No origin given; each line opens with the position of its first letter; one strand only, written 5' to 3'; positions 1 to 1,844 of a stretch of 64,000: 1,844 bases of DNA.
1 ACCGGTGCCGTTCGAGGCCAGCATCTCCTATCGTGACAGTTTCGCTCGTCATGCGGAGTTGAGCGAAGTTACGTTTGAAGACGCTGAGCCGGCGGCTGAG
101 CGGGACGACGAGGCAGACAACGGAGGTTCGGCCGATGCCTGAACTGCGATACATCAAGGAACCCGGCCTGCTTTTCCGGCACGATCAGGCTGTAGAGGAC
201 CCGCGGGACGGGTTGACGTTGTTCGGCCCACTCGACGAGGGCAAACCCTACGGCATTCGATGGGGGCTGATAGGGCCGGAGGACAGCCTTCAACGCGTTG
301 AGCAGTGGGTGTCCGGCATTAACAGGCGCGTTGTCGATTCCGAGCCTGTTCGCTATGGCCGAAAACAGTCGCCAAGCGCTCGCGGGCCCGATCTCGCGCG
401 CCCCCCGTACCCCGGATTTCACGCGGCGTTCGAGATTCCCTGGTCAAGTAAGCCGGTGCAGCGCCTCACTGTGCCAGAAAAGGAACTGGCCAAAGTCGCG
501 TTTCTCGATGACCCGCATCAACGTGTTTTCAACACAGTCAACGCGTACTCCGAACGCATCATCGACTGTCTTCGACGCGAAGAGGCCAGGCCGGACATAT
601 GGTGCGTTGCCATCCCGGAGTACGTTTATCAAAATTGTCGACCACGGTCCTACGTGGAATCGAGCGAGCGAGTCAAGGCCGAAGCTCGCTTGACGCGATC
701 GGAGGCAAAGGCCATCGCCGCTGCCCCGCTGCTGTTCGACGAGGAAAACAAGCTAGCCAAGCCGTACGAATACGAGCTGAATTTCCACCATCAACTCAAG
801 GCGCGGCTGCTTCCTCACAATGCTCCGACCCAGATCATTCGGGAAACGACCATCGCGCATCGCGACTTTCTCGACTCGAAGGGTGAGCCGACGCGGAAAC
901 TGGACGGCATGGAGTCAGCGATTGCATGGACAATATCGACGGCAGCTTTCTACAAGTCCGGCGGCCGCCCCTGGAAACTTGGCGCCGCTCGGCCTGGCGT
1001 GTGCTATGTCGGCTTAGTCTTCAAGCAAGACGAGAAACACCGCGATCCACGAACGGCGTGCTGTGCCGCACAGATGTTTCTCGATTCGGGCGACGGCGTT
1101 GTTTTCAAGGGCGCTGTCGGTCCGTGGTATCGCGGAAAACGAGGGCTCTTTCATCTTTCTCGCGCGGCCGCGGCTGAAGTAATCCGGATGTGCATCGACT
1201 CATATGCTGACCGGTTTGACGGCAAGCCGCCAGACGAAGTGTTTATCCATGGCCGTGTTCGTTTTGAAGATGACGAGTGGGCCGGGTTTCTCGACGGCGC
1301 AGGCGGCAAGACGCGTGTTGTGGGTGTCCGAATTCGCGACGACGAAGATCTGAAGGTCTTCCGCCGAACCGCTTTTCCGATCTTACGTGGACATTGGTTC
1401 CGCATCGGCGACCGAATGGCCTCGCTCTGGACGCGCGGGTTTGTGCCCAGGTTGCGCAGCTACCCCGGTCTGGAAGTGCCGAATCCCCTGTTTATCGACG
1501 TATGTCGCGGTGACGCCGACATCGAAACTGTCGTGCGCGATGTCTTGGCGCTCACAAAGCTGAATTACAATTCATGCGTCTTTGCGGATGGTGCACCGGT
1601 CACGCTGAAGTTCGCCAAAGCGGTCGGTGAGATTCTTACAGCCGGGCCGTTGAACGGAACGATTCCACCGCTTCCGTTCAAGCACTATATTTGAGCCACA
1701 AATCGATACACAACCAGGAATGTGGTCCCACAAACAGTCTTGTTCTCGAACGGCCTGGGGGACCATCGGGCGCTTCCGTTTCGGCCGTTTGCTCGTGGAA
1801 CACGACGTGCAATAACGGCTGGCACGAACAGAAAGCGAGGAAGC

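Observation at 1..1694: Short catalytically dead Argonaute (MID+PIWI) whose start is nested in the stop of a truncated upstream partner gene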

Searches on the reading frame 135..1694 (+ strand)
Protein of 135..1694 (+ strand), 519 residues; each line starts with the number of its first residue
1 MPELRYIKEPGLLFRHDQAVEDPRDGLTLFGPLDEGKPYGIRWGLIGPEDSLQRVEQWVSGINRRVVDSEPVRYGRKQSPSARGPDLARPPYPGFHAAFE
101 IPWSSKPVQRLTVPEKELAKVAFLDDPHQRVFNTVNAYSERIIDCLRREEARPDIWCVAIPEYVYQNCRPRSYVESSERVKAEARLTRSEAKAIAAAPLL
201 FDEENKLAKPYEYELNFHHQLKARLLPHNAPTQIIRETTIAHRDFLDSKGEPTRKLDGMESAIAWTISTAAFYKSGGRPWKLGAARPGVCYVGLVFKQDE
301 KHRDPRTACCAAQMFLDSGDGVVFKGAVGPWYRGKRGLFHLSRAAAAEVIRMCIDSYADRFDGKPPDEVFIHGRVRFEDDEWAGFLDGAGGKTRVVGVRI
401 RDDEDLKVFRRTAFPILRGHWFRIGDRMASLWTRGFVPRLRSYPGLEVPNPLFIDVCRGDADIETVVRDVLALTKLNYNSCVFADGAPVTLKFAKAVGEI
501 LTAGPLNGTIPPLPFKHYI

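Call 4: search_protein_families(library=pfam, proteins=[window:135-1694:+], max_evalue=0.1)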
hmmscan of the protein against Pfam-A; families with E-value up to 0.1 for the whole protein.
window:135-1694:+ (519 aa): 0 families

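Call 5: search_protein_families(library=padloc, proteins=[window:135-1694:+], max_evalue=0.1)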
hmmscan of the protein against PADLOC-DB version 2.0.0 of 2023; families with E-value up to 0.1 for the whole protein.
window:135-1694:+ (519 aa): 16 families
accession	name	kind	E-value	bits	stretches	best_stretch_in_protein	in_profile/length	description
PDLC02378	pAgo_I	-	2.1e-188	625.2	1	3-519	3-493/493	Class I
PDLC02436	pAgo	-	3e-110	367.2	1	5-518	8-459/460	-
PDLC02376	pAgo_I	-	1.3e-90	302.7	1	4-518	3-454/455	Class I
PDLC02377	pAgo_I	-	1.1e-48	164.2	2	213-502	158-441/457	Class I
PDLC02392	pAgo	-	9.1e-38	128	2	217-502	54-329/346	-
PDLC02384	pAgo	-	3.5e-28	96.3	1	212-499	727-1011/1030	-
PDLC02420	Aga_SIR2-PNTD1-PNTD2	-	4.5e-24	82.7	1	261-498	741-990/1010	Class I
PDLC02428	PprPIWI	-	1.2e-14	52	1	191-502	388-650/666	-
PDLC02397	pAgo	-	1.4e-12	45.2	1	205-497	308-559/578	-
PDLC02388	pAgo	-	5e-12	42.9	1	215-503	441-701/716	-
PDLC02394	pAgo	-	0.00051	15.9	1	459-497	1056-1094/1121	-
PDLC02389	pAgo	-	0.0011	15.5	1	266-494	499-711/733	-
PDLC02379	pAgo_II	-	0.0049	13.3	0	213-285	417-473/724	Class II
PDLC02396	pAgo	-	0.0052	13.1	0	445-504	612-669/683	-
PDLC02382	pAgo_II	-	0.015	11.8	1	449-494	713-758/782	Class II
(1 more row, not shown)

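Call 6: find_encoding_contigs(protein=window:135-1694:+, flank=10000, max_places=8)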
Protein window:135-1694:+ (519 aa): 1 contig read that carries it; 1 place shown.
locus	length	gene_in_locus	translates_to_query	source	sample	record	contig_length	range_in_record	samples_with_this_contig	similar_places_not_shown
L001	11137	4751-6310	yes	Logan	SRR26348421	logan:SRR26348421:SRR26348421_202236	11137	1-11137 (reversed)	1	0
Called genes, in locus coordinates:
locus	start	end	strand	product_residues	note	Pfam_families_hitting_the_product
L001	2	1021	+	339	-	?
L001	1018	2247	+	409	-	PF01420:Methylase_S (faint)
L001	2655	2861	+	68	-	-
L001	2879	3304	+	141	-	-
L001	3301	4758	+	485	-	PF13676:TIR_2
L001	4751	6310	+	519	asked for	-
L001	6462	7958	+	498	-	PF09903:DUF2130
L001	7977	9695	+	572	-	PF02463:SMC_N (faint), PF13175:AAA_15, PF13476:AAA_23, PF13304:AAA_21, PF12476:DUF3696 (weak)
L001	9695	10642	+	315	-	-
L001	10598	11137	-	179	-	?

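Call 7: search_solved_structures(query=window:135-1694:+, max_evalue=0.01, show_alignments=2)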
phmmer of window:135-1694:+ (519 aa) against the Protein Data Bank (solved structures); distinct sequences matched with E-value up to 0.01: 10.
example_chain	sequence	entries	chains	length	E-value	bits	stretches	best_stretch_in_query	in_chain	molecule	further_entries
8ifk_B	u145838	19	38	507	8.4e-152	509.6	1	1-519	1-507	Piwi domain-containing protein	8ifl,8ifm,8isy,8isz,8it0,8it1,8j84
8j8h_A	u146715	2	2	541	1.1e-151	509.2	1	1-519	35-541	Piwi domain-containing protein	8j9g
8fex_B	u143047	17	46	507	1e-143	482.9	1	1-519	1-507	short pAgo | Piwi domain-containing protein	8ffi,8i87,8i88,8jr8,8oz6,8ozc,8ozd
8qlo_B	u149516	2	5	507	1.3e-143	482.5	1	1-519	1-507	Short prokaryotic Argonaute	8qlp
8j7s_A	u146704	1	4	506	3.9e-143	481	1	1-518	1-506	Piwi domain-containing protein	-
9om4_B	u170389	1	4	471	4.9e-49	170.4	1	217-518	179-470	Prokaryotic argonaute MID-PIWI family protein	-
9qbl_B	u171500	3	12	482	2.4e-34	121.9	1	215-504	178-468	Protein argonaute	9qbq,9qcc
9qbp_B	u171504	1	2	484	8.1e-33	116.9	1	5-502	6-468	Protein argonaute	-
9jsb_A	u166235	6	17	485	9.9e-30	106.7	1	5-502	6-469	Ago | pAgo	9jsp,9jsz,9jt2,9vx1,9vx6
8in8_C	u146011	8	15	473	1.8e-22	82.7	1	209-503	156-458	Piwi domain protein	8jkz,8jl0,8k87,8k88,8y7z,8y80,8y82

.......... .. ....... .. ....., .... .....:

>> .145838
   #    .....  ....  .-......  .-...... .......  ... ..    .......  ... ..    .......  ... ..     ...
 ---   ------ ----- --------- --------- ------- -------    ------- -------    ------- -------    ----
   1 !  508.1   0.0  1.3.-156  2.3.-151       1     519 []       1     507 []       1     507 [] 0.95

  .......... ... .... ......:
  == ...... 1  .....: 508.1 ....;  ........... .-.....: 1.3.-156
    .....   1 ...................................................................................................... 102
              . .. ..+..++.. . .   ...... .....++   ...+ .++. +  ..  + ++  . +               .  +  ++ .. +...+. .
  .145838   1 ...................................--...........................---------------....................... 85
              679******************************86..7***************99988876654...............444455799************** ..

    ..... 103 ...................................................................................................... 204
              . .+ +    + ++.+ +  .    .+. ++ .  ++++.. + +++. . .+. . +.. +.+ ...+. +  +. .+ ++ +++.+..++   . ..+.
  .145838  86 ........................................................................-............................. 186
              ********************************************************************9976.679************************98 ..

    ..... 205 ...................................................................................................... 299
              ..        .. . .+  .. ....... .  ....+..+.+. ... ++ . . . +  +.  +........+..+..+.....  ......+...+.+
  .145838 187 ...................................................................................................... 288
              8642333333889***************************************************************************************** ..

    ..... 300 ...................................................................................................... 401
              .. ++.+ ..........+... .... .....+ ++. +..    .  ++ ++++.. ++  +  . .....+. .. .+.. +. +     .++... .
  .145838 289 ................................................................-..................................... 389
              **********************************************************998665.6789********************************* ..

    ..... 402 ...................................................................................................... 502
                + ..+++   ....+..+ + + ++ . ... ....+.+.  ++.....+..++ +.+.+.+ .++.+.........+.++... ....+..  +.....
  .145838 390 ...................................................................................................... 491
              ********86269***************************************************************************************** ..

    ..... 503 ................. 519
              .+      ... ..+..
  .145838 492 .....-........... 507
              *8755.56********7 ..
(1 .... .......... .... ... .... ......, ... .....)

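Call 9: search_protein_families(library=pfam, proteins=[L001:3301-4758:+, L001:2879-3304:+, L001:2655-2861:+, L001:1018-2247:+, L001:2-1021:+], max_evalue=0.1)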
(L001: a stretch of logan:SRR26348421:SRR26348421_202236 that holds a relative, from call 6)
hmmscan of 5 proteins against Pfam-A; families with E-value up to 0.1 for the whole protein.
L001:3301-4758:+ (485 aa): 2 families
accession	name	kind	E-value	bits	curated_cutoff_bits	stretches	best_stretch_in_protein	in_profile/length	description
PF13676.11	TIR_2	-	1.5e-19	71.1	28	1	27-152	2-122/122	TIR domain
PF01582.25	TIR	-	0.0033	17.7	21.3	1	32-118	11-94/179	TIR domain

L001:2879-3304:+ (141 aa): 0 families

L001:2655-2861:+ (68 aa): 0 families

L001:1018-2247:+ (409 aa): 1 family
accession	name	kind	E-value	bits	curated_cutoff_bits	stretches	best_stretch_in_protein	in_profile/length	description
PF01420.25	Methylase_S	-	1.3e-08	35.6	22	2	220-373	11-146/168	Type I restriction modification DNA specificity domain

L001:2-1021:+ (339 aa): 6 families
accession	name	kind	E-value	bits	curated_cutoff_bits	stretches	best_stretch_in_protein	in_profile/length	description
PF02384.22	N6_Mtase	-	8.4e-44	150.6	20.4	1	1-306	52-308/311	N-6 DNA Methylase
PF07669.17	Eco57I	-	3.8e-08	34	25.3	1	114-208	70-171/171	Eco57I restriction-modification methylase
PF01170.24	UPF0020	-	0.00025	21.2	22.3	1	1-143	34-146/197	RMKL-like, methyltransferase domain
PF20473.4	MmeI_Mtase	-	0.001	18.7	27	1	1-86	25-85/259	MmeI, DNA-methyltransferase domain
PF13847.12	Methyltransf_31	-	0.025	14.7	27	0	59-183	24-114/145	Methyltransferase domain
PF13649.12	Methyltransf_25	-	0.07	14.3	27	0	50-108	8-66/97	Methyltransferase domain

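Call 10: search_protein_families(library=padloc, proteins=[L001:3301-4758:+, L001:2879-3304:+, L001:2655-2861:+, L001:1018-2247:+, L001:2-1021:+], max_evalue=0.1)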
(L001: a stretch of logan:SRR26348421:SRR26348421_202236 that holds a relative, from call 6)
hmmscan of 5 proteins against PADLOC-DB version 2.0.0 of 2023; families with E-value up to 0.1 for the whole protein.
L001:3301-4758:+ (485 aa): 7 families
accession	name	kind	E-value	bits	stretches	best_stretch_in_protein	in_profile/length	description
PDLC02403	Aga_TIR-PNTD1-PNTD2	-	4.4e-120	399.7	1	23-468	2-429/443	Class I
PDLC02421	Aga_TIR-PNTD1-PNTD2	-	7.9e-109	362.6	1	22-452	2-421/430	Class I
PDLC02400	Aga_TIR-PNTD1-PNTD2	-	1.6e-43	147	1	17-448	180-609/639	Class I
PDLC02416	Aga_REase-TIR-PNTD1-PNTD2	-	9e-41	138.2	1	10-468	142-554/572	Class I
PDLC05062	PDC-S66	-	2.8e-05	21.7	1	25-76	150-201/282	-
PDLC02012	SAVED5--SAVED_TIR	-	0.00029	18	1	25-107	15-96/404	-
PDLC00417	ThsB1|ThsB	-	0.0023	15.5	1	23-94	166-236/303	TIR-like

L001:2879-3304:+ (141 aa): 0 families

L001:2655-2861:+ (68 aa): 0 families

L001:1018-2247:+ (409 aa): 94 families (the best 25 are shown)
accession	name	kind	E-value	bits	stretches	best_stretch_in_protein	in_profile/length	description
PDLC03107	Specificity_I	-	6.3e-84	280.3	2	162-409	145-392/392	Type I specificity subunit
PDLC03180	Specificity_I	-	1.9e-68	229.2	1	6-409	8-400/406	Type I specificity subunit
PDLC03069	Specificity_I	-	3e-66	222.1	2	162-409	143-387/387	Type I specificity subunit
PDLC03096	Specificity_I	-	9.8e-53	177.8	2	219-400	374-555/658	Type I specificity subunit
PDLC03127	Specificity_I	-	7.7e-51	171.5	2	218-409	257-453/571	Type I specificity subunit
PDLC03059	Specificity_I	-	1.2e-47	160.7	2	221-371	36-184/412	Type I specificity subunit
PDLC03166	Specificity_I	-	2.3e-45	153.3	1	220-374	240-394/538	Type I specificity subunit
PDLC03119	Specificity_I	-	6.2e-45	151.7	1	7-407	8-391/393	Type I specificity subunit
PDLC03100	Specificity_I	-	9.2e-45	151.7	2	163-407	151-390/392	Type I specificity subunit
PDLC03139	Specificity_I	-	2.6e-41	140.1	2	190-382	185-382/427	Type I specificity subunit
PDLC03129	Specificity_I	-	2.8e-35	119.9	1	101-409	93-396/431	Type I specificity subunit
PDLC03117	Specificity_I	-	2.7e-34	116.9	1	92-409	79-386/518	Type I specificity subunit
PDLC03148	Specificity_I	-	6.3e-32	108.9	2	237-401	281-449/453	Type I specificity subunit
PDLC03072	Specificity_I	-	2.3e-29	100.7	2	223-374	248-398/448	Type I specificity subunit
PDLC03084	Specificity_I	-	1.1e-28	98.6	1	165-409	147-390/392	Type I specificity subunit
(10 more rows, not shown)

L001:2-1021:+ (339 aa): 59 families (the best 25 are shown)
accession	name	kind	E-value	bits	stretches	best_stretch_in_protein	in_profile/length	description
PDLC03021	MTase_I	-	4e-115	383.4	1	1-339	190-490/491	Type I methyltransferase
PDLC03025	MTase_I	-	2.5e-48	163.1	2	64-266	220-411/569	Type I methyltransferase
PDLC03026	MTase_I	-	1.4e-37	128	1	1-306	169-444/487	Type I methyltransferase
PDLC03022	MTase_I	-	4.7e-30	102.6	1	52-315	230-488/857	Type I methyltransferase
PDLC04134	mad2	-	9.8e-30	101.8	1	1-268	297-490/492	mads_2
PDLC03036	MTase_I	-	3.5e-28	96.4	1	61-235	273-443/635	Type I methyltransferase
PDLC03031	MTase_I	-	2.3e-18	63.8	1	55-223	228-403/834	Type I methyltransferase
PDLC03027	MTase_I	-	1.5e-17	61.4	1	66-311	210-447/810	Type I methyltransferase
PDLC03318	MTase_II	-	2.6e-17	60.4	1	1-230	370-631/723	Type II methyltransferase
PDLC03032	MTase_I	-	1.1e-16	58.1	1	66-304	212-442/1001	Type I methyltransferase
PDLC03218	MTase_II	-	1.9e-15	54.4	1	68-226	328-484/532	Type II methyltransferase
PDLC03285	MTase_II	-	4.3e-15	53.7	1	51-224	47-218/413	Type II methyltransferase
PDLC03018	MTase_I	-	4.8e-15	53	2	143-228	524-607/749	Type I methyltransferase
PDLC03033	MTase_I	-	1.8e-14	51.6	1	117-300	301-491/541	Type I methyltransferase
PDLC03240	MTase_II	-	4.2e-14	50.2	1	56-263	223-429/511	Type II methyltransferase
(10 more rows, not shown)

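Call 11: search_solved_structures(query=L001:3301-4758:+, max_evalue=0.01, show_alignments=1)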
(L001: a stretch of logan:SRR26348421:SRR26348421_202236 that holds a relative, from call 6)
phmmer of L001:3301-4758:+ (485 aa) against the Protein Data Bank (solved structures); distinct sequences matched with E-value up to 0.01: 10.
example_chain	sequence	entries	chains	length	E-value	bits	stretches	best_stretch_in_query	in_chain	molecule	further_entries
8qlo_A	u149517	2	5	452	3.5e-69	237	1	22-452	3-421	Toll/interleukin-1 receptor domain-containing protein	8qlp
8fex_A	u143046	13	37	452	6.6e-69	236.1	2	23-244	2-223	TIR-APAZ | TIR domain-containing protein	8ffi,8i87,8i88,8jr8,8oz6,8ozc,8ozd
8sp0_A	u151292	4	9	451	1e-68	235.5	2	23-244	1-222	TIR-APAZ | TIR domain-containing protein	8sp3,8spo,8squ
8j7s_B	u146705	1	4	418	4.6e-68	233.3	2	23-244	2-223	TIR domain-containing protein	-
8j8h_B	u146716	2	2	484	7.1e-67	229.4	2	21-244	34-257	TIR domain-containing protein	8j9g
8ifk_A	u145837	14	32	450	1.6e-66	228.3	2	23-244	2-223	TIR domain-containing protein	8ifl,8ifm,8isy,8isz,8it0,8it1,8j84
8z92_E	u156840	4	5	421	6.1e-66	226.4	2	23-244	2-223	TIR domain-containing protein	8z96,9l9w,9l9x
8u7b_B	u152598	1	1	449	2.4e-65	224.4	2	23-244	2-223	TIR domain-containing protein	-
8pjt_A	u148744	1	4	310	8.7e-05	24.7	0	325-379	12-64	SAKe6DEref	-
8pjz_A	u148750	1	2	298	0.0013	20.7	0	319-377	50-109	SAKe6EEtal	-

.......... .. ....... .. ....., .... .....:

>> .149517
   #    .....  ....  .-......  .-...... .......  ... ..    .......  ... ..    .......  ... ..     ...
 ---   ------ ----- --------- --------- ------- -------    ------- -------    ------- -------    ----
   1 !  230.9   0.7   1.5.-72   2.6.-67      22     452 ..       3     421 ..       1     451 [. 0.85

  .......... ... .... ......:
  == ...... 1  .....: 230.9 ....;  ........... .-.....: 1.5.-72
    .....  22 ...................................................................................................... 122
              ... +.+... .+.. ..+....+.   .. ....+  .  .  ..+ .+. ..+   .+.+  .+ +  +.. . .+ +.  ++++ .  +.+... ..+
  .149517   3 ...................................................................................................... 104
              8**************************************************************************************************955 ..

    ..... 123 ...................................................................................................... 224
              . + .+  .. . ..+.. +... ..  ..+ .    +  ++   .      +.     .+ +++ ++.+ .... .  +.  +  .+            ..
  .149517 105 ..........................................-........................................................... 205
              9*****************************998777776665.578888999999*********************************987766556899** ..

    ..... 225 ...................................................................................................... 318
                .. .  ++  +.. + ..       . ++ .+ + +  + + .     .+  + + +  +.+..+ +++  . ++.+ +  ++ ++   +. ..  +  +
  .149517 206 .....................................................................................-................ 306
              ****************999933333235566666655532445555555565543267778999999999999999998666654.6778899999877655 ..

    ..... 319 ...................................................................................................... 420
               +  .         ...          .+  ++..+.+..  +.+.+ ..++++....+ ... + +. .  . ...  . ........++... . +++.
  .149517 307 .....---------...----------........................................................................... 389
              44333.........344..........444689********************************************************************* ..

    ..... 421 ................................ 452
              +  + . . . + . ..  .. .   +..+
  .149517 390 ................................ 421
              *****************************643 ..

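Call 13: find_homologous_proteins(query=window:135-1694:+, max_evalue=1e-20)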
Query window:135-1694:+ (519 aa): 4309 proteins with E <= 1e-20 among 8000 candidates; the best 120 are listed.
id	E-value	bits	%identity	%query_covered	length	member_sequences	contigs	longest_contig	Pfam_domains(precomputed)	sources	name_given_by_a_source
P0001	0.0e+0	1190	97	100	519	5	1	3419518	-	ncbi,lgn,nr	ncbi:hypothetical protein RAS1_07900 [Phycisphaerae bacterium RAS1]|nr:hypothetical protein RAS1_079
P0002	6.7e-283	957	78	100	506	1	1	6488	-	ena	-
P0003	1.7e-258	877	73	100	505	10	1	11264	-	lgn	-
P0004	1.8e-232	791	67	100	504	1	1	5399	-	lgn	-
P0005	7.2e-223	759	63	100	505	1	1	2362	-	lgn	-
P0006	2.3e-221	754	63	100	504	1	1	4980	-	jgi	jgi:hypothetical protein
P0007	1.4e-220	751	63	100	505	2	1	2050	-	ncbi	-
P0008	1.3e-219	748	63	99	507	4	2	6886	-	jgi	jgi:hypothetical protein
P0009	1.4e-215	735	61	100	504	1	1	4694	-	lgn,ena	-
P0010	7.2e-211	719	60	100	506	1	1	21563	-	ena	-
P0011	3.0e-210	717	61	100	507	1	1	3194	-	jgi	-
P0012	2.4e-208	711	61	100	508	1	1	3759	-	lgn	-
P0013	3.9e-207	707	58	100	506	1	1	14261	-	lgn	-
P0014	4.1e-207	707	59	100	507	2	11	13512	-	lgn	-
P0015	7.0e-206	703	59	100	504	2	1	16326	-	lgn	-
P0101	1.3e-191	656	54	100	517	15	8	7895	-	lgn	-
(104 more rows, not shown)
